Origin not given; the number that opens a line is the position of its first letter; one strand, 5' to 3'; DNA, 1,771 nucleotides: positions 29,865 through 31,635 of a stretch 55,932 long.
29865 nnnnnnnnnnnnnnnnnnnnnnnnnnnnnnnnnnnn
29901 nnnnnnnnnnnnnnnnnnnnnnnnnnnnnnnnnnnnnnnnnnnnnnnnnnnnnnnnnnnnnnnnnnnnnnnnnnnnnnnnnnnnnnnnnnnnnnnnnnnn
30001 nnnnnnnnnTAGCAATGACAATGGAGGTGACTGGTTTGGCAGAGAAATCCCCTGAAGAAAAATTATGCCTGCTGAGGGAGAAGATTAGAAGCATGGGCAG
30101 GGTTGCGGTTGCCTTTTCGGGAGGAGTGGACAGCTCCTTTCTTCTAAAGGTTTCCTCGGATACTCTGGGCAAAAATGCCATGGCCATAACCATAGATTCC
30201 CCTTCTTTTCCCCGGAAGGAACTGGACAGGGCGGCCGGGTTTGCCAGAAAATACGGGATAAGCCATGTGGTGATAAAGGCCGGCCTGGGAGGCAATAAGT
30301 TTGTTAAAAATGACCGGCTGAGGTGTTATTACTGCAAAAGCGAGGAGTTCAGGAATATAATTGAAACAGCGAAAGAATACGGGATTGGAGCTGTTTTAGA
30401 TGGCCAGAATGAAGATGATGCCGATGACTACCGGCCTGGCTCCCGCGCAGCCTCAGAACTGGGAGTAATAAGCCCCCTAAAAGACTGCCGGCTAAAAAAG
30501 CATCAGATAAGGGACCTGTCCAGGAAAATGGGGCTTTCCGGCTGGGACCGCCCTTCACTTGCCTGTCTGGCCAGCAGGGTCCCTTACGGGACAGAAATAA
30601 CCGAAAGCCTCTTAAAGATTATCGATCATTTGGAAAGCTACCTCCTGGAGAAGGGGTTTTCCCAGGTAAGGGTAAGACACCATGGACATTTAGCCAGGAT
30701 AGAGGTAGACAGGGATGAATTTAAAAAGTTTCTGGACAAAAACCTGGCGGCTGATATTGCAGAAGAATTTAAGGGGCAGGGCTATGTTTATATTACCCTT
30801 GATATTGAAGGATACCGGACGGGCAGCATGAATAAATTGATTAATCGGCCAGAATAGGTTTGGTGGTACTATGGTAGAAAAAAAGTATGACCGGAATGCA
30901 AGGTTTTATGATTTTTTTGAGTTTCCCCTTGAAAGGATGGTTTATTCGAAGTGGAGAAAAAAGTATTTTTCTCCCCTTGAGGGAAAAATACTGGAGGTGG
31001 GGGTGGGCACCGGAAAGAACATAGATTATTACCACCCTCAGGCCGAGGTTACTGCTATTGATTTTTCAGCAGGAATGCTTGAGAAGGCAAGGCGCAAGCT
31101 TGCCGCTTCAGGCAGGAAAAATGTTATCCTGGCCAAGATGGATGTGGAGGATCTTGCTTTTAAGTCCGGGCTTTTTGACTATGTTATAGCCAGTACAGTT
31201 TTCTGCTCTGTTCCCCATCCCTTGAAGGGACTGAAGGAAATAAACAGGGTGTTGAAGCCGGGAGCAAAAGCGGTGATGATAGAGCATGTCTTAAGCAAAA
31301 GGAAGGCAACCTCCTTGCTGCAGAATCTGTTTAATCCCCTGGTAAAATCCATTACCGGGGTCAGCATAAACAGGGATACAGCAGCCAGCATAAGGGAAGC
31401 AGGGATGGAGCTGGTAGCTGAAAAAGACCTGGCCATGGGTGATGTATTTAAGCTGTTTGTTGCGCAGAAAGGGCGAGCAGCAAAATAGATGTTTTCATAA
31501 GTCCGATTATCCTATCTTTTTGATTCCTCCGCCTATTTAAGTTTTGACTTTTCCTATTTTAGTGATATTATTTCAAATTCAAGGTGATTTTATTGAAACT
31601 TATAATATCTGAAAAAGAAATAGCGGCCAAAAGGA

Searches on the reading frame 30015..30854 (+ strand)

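Call 3: search_protein_families(library=pfam, proteins=[window:30015-30854:+], max_evalue=0.01)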
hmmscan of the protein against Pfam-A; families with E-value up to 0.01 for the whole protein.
window:30015-30854:+ (280 aa): 4 families
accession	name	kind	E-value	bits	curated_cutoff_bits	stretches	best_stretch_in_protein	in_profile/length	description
PF00764.25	Arginosuc_synth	-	1e-05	26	27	1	29-89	1-61/162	Arginosuccinate synthase N-terminal HUP domain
PF00733.27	Asn_synthase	-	0.00015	22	21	1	22-87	12-77/354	Asparagine synthase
PF06508.19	QueC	-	0.0026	17.7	22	1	31-90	3-61/210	Queuosine biosynthesis protein QueC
PF02540.23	NAD_synthase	-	0.0027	17.3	21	1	21-87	10-79/242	NAD synthase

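Call 4: search_protein_families(library=ncbifam, proteins=[window:30015-30854:+], max_evalue=0.01)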
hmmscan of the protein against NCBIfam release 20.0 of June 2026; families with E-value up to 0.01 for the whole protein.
window:30015-30854:+ (280 aa): 14 families
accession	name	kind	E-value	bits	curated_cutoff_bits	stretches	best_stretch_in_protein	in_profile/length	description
TIGR00268.2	TIGR00268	equivalog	5.8e-91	304.3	150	1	19-273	5-259/259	ATP-dependent sacrificial sulfur transferase LarE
TIGR00032.1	argG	equivalog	2.2e-06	27.3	268.2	1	29-87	1-58/394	argininosuccinate synthase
NF010392.0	PRK13820.1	equivalog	1.2e-05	24.5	512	1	27-99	2-71/395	argininosuccinate synthase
TIGR00884.1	guaA_Cterm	equivalog_domain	4.3e-05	23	338.75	1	16-89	6-79/310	glutamine-hydrolyzing GMP synthase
NF010587.0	PRK13980.1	equivalog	5.9e-05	22.4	255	1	20-88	22-93/267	NAD+ synthase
TIGR03573.1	WbuX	subfamily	0.00027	20.5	203.2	1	14-64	43-97/344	N-acetyl sugar amidotransferase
TIGR02432.1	lysidine_TilS_N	equivalog_domain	0.00039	20.4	93.6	1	29-92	1-69/189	tRNA lysidine(34) synthetase TilS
NF001770.0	PRK00509.1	equivalog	0.0016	17.5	334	1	27-88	4-63/401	argininosuccinate synthase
TIGR00364.1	TIGR00364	equivalog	0.0024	17.4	150.3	1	32-88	3-58/201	7-cyano-7-deazaguanine synthase QueC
TIGR00552.1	nadE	equivalog_domain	0.0027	17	63.65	1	28-89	23-86/251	NAD(+) synthase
NF038212.1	argG_rel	exception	0.0032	16.4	425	1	24-89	11-74/381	argininosuccinate synthase-related protein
NF010588.0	PRK13981.1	equivalog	0.0036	15.8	479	1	29-88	287-347/546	NAD+ synthase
NF000848.1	PRK00074.1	equivalog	0.004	15.8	400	1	14-88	201-276/512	glutamine-hydrolyzing GMP synthase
NF042414.1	CLC_0170_fam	subfamily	0.0075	16.2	30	0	56-87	15-46/56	CLC_0170 family protein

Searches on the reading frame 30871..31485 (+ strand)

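Call 3: search_protein_families(library=pfam, proteins=[window:30871-31485:+], max_evalue=0.01)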
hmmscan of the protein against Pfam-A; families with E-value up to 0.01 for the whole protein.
window:30871-31485:+ (205 aa): 9 families
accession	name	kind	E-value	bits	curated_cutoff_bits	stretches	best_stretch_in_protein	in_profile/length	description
PF08241.18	Methyltransf_11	-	3.4e-21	76.1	21.2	1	41-135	1-94/95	Methyltransferase domain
PF13649.12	Methyltransf_25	-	2.4e-20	73.5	27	1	40-131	1-96/97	Methyltransferase domain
PF08242.18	Methyltransf_12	-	8.4e-17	62.1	30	1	41-133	1-97/98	Methyltransferase domain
PF13847.12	Methyltransf_31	-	2.9e-16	59.9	27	1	39-145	6-114/145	Methyltransferase domain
PF13489.12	Methyltransf_23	-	2.1e-15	57.3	27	1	28-152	12-131/164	Methyltransferase domain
PF01209.24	Ubie_methyltran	-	2e-14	54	20.1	1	24-140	31-155/233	ubiE/COQ5 methyltransferase family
PF20922.3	Anamorsin_N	-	0.00031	20.9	27.1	1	92-147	42-98/163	Anamorsin, N-terminal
PF07021.18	MetW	-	0.0025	17.9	21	1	38-128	15-102/193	Methionine biosynthesis protein MetW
PF01135.25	PCMT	-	0.0053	17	20.3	1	39-130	76-172/210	Protein-L-isoaspartate(D-aspartate) O-methyltransferase (PCMT)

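Call 4: search_protein_families(library=ncbifam, proteins=[window:30871-31485:+], max_evalue=0.01)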
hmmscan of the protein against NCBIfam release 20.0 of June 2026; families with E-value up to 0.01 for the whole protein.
window:30871-31485:+ (205 aa): 43 families (the best 25 are shown)
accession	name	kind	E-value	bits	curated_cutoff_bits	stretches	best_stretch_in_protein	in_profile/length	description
NF045882.1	PLipidMtase_Leg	equivalog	1.9e-22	80.1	390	1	2-185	6-191/207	phospholipid N-methyltransferase PmtA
NF043040.1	corrin_prot_MT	hypoth_equivalog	1.6e-19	70.2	180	1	37-199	42-215/216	corrinoid protein-associated methyltransferase CpaM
TIGR01934.1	MenG_MenH_UbiE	subfamily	3.3e-19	69.1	158.35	1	7-163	6-168/223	ubiquinone/menaquinone biosynthesis methyltransferase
NF001244.0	PRK00216.1-5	equivalog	5.8e-18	65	216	1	3-162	11-179/236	bifunctional demethylmenaquinone methyltransferase/2-methoxy-6-polyprenyl-1,4-benzoquinol methylase UbiE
NF041537.1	ArsM_AhpD_UU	exception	1.5e-15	56.8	510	1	40-180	80-223/345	arsenite methyltransferase/AhpD domain selenoprotein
NF041536.1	ArsM_DUF2284_UU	exception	5.5e-15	54.6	575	1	39-178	79-221/459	arsenite methyltransferase/DUF2284 domain selenoprotein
NF052510.1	methyltran_MpqE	exception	9.6e-15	54.6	335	1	2-170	8-185/234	methyl-plastoquinone biosynthesis methyltransferase MpqE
NF001243.0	PRK00216.1-4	equivalog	1e-14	54.5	235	1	26-139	33-154/237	demethylmenaquinone methyltransferase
TIGR02752.1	MenG_heptapren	equivalog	1.9e-13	50.5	419.85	1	27-140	32-153/231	demethylmenaquinone methyltransferase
NF001241.0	PRK00216.1-2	equivalog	2.3e-13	50.3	327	1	3-170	14-183/231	demethylmenaquinone methyltransferase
NF047649.1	MTase_UXPK_star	exception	2.8e-13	49.5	460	1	40-176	81-220/283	methyltransferase/UXPK-star double selenoprotein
NF045667.1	MTase_DVU1556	equivalog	3.5e-13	49.5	155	1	37-186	23-167/213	DVU_1556 family methyltransferase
NF008823.0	PRK11873.1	subfamily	5.2e-12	45.8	263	1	56-181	101-225/272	arsenite methyltransferase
TIGR02072.1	BioC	equivalog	2.4e-11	43.9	184.95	1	34-134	32-130/244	malonyl-ACP O-methyltransferase BioC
NF001242.0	PRK00216.1-3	equivalog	8.1e-11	41.8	351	1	39-140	73-179/258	bifunctional demethylmenaquinone methyltransferase/2-methoxy-6-polyprenyl-1,4-benzoquinol methylase UbiE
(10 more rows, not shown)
